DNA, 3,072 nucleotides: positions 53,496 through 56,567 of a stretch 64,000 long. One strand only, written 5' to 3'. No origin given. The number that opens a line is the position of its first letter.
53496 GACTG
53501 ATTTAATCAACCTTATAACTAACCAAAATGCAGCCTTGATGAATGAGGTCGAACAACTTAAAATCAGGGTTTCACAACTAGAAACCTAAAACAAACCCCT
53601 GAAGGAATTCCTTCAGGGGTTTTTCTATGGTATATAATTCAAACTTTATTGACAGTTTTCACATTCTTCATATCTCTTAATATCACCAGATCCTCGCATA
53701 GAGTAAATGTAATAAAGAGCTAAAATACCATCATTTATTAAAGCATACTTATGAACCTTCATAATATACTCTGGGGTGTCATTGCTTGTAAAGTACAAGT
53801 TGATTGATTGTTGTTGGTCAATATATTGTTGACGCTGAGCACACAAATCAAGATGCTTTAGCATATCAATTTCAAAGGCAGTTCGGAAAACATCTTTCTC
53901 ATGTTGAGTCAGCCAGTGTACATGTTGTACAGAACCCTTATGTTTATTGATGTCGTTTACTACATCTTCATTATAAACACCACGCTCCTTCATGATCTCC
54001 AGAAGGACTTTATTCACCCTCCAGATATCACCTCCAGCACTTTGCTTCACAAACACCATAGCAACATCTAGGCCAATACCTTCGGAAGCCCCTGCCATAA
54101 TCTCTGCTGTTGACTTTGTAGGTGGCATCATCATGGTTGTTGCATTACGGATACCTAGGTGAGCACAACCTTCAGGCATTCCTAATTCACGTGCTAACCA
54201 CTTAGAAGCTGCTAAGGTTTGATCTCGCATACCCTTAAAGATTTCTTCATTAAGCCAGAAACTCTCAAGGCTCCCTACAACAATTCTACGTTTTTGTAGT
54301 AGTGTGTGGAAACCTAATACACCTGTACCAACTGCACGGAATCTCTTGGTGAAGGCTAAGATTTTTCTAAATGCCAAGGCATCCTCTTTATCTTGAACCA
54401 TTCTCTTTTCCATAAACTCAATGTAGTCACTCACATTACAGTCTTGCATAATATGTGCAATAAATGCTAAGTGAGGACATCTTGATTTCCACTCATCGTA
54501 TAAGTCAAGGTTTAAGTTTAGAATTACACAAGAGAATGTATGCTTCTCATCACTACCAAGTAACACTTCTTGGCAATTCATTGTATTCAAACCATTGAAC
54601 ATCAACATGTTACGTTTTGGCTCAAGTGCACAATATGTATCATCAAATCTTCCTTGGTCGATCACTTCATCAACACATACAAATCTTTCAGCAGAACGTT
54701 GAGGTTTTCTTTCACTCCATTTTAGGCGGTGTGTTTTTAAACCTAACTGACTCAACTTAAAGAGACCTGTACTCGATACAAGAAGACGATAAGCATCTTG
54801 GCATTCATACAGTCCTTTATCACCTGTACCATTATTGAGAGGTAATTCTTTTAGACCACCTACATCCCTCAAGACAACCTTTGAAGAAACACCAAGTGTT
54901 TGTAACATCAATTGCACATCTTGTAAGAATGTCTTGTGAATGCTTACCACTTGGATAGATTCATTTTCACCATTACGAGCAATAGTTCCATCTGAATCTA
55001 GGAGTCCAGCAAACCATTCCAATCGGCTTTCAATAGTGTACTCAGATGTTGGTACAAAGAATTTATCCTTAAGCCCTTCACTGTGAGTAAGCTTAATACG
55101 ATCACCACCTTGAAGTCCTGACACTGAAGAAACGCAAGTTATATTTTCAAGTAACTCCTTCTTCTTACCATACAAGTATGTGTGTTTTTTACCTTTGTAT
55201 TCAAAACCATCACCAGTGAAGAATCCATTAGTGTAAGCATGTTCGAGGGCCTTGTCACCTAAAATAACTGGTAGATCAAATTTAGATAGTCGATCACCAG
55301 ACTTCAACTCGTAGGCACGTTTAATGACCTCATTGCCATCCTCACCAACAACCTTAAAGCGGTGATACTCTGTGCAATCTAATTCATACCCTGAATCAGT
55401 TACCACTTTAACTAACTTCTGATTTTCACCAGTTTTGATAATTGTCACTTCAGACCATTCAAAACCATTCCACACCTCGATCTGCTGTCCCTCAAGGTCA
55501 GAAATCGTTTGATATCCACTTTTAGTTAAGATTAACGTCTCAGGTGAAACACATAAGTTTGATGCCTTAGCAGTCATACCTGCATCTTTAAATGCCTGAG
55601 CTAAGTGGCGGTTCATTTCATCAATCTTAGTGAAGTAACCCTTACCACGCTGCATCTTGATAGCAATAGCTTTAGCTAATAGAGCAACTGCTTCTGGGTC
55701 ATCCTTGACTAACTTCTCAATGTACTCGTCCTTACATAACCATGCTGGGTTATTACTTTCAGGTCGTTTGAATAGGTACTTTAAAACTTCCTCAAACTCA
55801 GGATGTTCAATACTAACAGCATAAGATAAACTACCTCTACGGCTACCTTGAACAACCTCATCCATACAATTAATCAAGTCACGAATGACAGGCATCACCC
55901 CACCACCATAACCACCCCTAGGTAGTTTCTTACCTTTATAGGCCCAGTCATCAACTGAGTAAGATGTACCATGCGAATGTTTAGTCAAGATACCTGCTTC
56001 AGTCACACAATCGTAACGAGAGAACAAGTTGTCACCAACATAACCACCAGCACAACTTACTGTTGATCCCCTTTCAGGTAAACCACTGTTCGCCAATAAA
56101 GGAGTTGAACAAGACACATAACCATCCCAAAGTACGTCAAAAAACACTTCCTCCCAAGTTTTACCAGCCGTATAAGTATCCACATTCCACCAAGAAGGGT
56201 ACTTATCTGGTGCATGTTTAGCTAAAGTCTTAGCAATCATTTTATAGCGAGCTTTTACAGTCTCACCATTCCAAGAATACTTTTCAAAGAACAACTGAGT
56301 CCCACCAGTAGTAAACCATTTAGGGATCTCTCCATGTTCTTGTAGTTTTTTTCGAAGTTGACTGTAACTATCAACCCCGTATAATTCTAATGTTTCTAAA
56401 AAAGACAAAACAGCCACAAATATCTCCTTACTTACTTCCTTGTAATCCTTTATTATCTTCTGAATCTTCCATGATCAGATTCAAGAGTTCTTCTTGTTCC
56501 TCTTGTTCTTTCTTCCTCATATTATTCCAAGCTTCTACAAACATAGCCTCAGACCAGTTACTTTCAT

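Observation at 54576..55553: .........-type intein splitting the catalytic N-x-C-x-E motif of the phage RNR alpha subunit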

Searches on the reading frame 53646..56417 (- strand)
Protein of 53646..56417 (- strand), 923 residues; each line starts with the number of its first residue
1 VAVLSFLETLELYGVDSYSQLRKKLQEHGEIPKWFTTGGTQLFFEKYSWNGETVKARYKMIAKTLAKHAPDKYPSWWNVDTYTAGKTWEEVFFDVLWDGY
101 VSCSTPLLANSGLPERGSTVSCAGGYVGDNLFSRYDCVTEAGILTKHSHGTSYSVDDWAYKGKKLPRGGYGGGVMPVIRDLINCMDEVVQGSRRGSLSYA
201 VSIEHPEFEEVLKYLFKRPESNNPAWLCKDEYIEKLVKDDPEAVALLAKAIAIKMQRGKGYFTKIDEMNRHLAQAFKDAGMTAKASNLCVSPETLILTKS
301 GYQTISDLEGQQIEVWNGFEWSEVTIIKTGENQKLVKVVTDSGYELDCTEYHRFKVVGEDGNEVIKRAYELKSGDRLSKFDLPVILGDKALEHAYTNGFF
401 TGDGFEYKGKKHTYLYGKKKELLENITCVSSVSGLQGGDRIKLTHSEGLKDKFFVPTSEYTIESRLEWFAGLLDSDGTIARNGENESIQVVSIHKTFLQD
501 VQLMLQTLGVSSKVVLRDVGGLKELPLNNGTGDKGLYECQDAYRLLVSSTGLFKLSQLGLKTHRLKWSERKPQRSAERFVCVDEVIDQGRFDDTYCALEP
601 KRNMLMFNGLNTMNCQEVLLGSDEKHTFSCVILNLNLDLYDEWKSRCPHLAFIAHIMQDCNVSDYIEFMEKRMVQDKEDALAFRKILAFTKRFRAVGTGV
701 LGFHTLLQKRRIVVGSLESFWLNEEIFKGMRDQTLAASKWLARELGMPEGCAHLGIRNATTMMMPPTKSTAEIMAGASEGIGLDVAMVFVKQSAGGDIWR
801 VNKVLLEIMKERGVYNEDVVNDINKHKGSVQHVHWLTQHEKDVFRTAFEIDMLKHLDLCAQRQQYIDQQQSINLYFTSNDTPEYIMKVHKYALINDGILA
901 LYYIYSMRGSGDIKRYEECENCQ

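Call 4: search_protein_families(library=pfam, proteins=[window:53646-56417:-], max_evalue=0.01)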
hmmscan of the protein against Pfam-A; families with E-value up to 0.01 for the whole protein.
window:53646-56417:- (923 aa): 5 families
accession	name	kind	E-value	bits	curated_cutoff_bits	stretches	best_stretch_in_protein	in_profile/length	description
PF02867.20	Ribonuc_red_lgC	-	3.1e-49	168.4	23.9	3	754-903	376-522/523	Ribonucleotide reductase, barrel domain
PF14528.11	LAGLIDADG_3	-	2.2e-10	41.1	22.5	1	465-517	3-55/82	LAGLIDADG-like domain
PF00317.26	Ribonuc_red_lgN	-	4.8e-08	33.4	28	1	35-115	3-76/77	Ribonucleotide reductase, all-alpha domain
PF14890.11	Intein_splicing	-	1.3e-05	25.5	35.8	1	298-413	4-96/155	Intein splicing domain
PF05204.19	Hom_end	-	0.0096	16.5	21.1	0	462-514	11-62/110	Homing endonuclease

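Call 5: search_protein_families(library=ncbifam, proteins=[window:53646-56417:-], max_evalue=0.01)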
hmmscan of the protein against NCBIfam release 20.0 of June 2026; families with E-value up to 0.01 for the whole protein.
window:53646-56417:- (923 aa): 23 families
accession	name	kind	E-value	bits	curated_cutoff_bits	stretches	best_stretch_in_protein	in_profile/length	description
TIGR02510.1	NrdE-prime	equivalog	1.1e-114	384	602.25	2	615-922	260-558/560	ribonucleoside-diphosphate reductase subunit alpha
NF006577.0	PRK09102.1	equivalog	5.4e-90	302.4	620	2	615-907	283-570/604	ribonucleoside-diphosphate reductase subunit alpha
TIGR02506.1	NrdE_NrdA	equivalog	2.8e-54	184.6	341.05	3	753-904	462-613/616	ribonucleoside-diphosphate reductase subunit alpha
NF006417.0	PRK08665.1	equivalog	5.9e-31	107.5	961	2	683-892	336-552/759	vitamin B12-dependent ribonucleotide reductase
TIGR02504.1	NrdJ_Z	equivalog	7.6e-31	107.3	399.95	3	753-892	443-585/606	adenosylcobalamin-dependent ribonucleoside-diphosphate reductase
NF005010.0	PRK06406.1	subfamily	2.9e-28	98.6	1125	1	681-892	488-704/771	vitamin B12-dependent ribonucleotide reductase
NF005544.0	PRK07207.1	equivalog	4e-28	97.7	965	1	752-908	759-912/965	ribonucleoside-diphosphate reductase subunit alpha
NF006207.0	PRK08332.1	equivalog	3.1e-25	87.7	2400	2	752-882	1402-1531/1684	vitamin B12-dependent ribonucleotide reductase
NF009029.0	PRK12365.1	equivalog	6.7e-23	80.6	1350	2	753-906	843-993/1046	ribonucleoside-diphosphate reductase subunit alpha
NF005101.0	PRK06539.1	equivalog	2.3e-21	75.5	988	1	754-905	612-759/822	ribonucleoside-diphosphate reductase subunit alpha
TIGR04170.1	RNR_1b_NrdE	exception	4e-21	75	750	2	835-922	610-696/698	class 1b ribonucleoside-diphosphate reductase subunit alpha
NF006665.0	PRK09209.1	equivalog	4.4e-20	71.5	1057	3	837-922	679-759/761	ribonucleoside-diphosphate reductase subunit alpha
NF005483.0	PRK07088.1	equivalog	1.2e-17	63.3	1214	2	836-922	682-762/764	ribonucleoside-diphosphate reductase subunit alpha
NF009028.0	PRK12364.1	equivalog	9.7e-16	56.9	1377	2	836-922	760-840/842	ribonucleoside-diphosphate reductase subunit alpha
NF006279.0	PRK08447.1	equivalog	1.1e-12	47.2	1082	1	840-923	702-789/789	ribonucleoside-diphosphate reductase subunit alpha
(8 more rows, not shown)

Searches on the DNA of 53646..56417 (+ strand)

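Call 8: search_dna_similar(query=window:53646-56417:+, collection=phages, mode=near, max_rows=30)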
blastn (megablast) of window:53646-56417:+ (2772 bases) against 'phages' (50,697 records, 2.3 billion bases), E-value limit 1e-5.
Records with a match: 7; places in all: 7; records where one place covers at least 80% of the query: 6.
Best place of each record, by identity: 95-99% 4; 90-95% 3.
By first word of the organism name: Acinetobacter 7.
By host as written in the record: Acinetobacter baumannii YMC13/03/R2096 2; Acinetobacter baumannii 2; Acinetobacter baumannii strain KZ-1098 1; Acinetobacter baumannii strain KZ-1096 1; Acinetobacter baumannii strain LUH 5533 1.
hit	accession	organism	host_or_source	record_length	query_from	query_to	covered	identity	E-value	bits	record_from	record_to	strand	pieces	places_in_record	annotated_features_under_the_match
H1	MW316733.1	Acinetobacter phage Bestia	Acinetobacter baumannii strain KZ-1098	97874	1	2772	100%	96.1%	0e+0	4521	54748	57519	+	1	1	ribonucleoside-diphosphate reductase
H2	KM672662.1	Acinetobacter phage YMC13/03/R2096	Acinetobacter baumannii YMC13/03/R2096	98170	1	2772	100%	95.8%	0e+0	4471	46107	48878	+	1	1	ribonucleoside-diphosphate reductase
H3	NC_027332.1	Acinetobacter phage YMC13/03/R2096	Acinetobacter baumannii YMC13/03/R2096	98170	1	2772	100%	95.8%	0e+0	4471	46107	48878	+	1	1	ribonucleotide reductase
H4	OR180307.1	Acinetobacter phage P577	Acinetobacter baumannii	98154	1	2772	100%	95.8%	0e+0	4471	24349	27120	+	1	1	ribonucleotide reductase of class Ia (aerobic), alpha subunit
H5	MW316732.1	Acinetobacter phage Herod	Acinetobacter baumannii strain KZ-1096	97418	1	2772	100%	94.8%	0e+0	4327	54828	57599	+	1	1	ribonucleoside-diphosphate reductase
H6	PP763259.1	Acinetobacter phage Ab15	Acinetobacter baumannii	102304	1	2772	100%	94.7%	0e+0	4311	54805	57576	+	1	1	ribonucleotide reductase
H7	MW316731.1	Acinetobacter phage Mithridates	Acinetobacter baumannii strain LUH 5533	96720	1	2772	65%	93.9%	0e+0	2707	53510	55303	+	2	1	ribonucleoside-diphosphate reductase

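Call 9: get_annotated_region(hit=H7, flank=3000)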
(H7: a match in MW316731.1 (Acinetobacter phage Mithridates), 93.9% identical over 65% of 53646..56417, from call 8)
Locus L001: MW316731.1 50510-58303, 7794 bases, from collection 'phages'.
description: Acinetobacter phage Mithridates, complete genome.
organism: Acinetobacter phage Mithridates (NCBI taxid 2801403)
taxonomy: Viruses; Duplodnaviria; Heunggongvirae; Uroviricota; Caudoviricetes
host: Acinetobacter baumannii strain LUH 5533; source: sewage water; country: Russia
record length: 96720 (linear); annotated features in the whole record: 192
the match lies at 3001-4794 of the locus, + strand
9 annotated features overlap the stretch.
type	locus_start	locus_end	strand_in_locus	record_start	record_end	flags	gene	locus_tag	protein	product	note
CDS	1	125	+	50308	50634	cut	-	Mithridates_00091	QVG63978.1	hypothetical protein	-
CDS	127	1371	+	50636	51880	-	-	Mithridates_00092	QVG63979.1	putative tail fiber protein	-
CDS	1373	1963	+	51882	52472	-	-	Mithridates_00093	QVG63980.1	putative structural protein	-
CDS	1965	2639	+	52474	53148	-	-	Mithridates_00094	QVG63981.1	endolysin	-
CDS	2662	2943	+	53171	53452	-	-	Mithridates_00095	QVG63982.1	hypothetical protein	-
CDS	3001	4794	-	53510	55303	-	-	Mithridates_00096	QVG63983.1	ribonucleoside-diphosphate reductase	Ribonucleoside-diphosphate reductase NrdZ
CDS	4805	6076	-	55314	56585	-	-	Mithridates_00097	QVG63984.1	ribonucleotide reductase of class Ia beta subunit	-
CDS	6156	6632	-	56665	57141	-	-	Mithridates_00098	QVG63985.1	hypothetical protein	-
CDS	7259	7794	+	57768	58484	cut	-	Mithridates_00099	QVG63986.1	hypothetical protein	-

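Call 10: get_annotated_region(hit=H1, flank=3000)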
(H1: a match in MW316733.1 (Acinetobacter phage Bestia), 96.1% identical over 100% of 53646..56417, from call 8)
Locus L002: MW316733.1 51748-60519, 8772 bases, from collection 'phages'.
description: Acinetobacter phage Bestia, complete genome.
organism: Acinetobacter phage Bestia (NCBI taxid 2801401)
taxonomy: Viruses; Duplodnaviria; Heunggongvirae; Uroviricota; Caudoviricetes
host: Acinetobacter baumannii strain KZ-1098; source: sewage water; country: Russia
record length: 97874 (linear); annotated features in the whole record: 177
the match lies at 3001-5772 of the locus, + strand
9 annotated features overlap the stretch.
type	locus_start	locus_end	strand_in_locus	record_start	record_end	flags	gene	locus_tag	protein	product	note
CDS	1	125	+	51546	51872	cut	-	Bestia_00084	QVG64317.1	hypothetical protein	-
CDS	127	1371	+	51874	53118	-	-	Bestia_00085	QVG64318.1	putative tail fiber protein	-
CDS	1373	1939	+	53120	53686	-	-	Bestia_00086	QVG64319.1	putative structural protein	-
CDS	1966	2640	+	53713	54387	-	-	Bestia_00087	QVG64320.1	endolysin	-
CDS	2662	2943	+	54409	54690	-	-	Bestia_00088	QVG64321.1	hypothetical protein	-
CDS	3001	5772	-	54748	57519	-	-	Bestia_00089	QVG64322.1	ribonucleoside-diphosphate reductase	-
CDS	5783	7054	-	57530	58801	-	-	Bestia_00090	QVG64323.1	ribonucleotide reductase of class Ia beta subunit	-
CDS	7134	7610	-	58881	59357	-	-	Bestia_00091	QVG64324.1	hypothetical protein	-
CDS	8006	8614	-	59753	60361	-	-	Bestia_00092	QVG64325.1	HNH homing endonuclease/ putative DNA-binding protein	-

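Call 26: get_annotated_region(hit=H2, flank=200)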
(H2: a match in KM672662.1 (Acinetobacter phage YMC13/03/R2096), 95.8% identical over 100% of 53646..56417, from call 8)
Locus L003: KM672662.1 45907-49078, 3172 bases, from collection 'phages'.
description: Acinetobacter phage YMC13/03/R2096, complete genome.
organism: Acinetobacter phage YMC13/03/R2096 (NCBI taxid 1560342)
taxonomy: Viruses; Duplodnaviria; Heunggongvirae; Uroviricota; Caudoviricetes
host: Acinetobacter baumannii YMC13/03/R2096; source: -; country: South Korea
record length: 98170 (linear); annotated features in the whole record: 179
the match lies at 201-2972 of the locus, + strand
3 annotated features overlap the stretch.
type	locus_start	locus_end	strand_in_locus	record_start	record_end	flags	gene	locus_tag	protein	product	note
CDS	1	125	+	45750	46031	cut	-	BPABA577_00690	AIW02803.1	hypothetical protein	-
CDS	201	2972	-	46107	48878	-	-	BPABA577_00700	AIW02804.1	ribonucleoside-diphosphate reductase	TIGRFAM: intein_Nterm: intein N-terminal splicing region; Pfam: LAGLIDADG-like domain; Pfam: Ribonucleotide reductase, ...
CDS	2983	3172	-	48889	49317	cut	-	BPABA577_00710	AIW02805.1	putative ribonucleoside-diphosphate reductase alpha chain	-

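Call 27: get_annotated_region(hit=H4, flank=200)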
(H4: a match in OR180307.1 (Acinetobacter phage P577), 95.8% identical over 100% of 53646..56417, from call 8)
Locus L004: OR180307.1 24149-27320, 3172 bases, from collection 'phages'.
description: Acinetobacter phage P577, complete genome.
organism: Acinetobacter phage P577 (NCBI taxid 3075078)
taxonomy: Viruses; Duplodnaviria; Heunggongvirae; Uroviricota; Caudoviricetes
host: Acinetobacter baumannii; source: Hospital sewage; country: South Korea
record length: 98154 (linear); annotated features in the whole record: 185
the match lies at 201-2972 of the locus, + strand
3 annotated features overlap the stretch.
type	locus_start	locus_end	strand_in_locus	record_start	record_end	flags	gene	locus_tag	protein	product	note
CDS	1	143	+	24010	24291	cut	-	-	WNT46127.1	hypothetical protein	-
CDS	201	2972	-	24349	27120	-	-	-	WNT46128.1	ribonucleotide reductase of class Ia (aerobic), alpha subunit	-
CDS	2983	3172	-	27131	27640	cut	-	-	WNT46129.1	hypothetical protein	-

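Call 28: get_annotated_region(hit=H5, flank=200)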
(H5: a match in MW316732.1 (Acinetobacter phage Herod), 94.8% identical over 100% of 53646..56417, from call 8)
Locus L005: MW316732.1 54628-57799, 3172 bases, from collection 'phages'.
description: Acinetobacter phage Herod, complete genome.
organism: Acinetobacter phage Herod (NCBI taxid 2801402)
taxonomy: Viruses; Duplodnaviria; Heunggongvirae; Uroviricota; Caudoviricetes
host: Acinetobacter baumannii strain KZ-1096; source: sewage water; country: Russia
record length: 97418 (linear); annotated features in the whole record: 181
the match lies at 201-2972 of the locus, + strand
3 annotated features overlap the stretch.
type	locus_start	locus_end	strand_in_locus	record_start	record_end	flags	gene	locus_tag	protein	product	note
CDS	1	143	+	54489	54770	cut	-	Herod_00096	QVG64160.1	hypothetical protein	-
CDS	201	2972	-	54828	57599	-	-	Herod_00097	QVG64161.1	ribonucleoside-diphosphate reductase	-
CDS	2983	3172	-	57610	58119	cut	-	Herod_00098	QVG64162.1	ribonucleotide reductase of class Ia beta subunit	-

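Call 29: get_annotated_region(hit=H6, flank=200)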
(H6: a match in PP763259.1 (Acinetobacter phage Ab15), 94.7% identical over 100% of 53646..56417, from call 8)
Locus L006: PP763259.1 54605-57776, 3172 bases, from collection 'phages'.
description: Acinetobacter phage Ab15, complete genome.
organism: Acinetobacter phage Ab15 (NCBI taxid 3142672)
taxonomy: Viruses; Duplodnaviria; Heunggongvirae; Uroviricota; Caudoviricetes
host: Acinetobacter baumannii; source: -; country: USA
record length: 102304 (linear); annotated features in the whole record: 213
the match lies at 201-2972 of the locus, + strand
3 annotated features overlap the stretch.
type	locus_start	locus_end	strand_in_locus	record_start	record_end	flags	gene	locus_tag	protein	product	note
CDS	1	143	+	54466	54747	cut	-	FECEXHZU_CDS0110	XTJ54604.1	hypothetical protein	-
CDS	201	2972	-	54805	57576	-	-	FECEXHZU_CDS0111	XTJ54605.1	ribonucleotide reductase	-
CDS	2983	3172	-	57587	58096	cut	-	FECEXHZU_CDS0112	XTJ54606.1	ribonucleoside diphosphate reductase small subunit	-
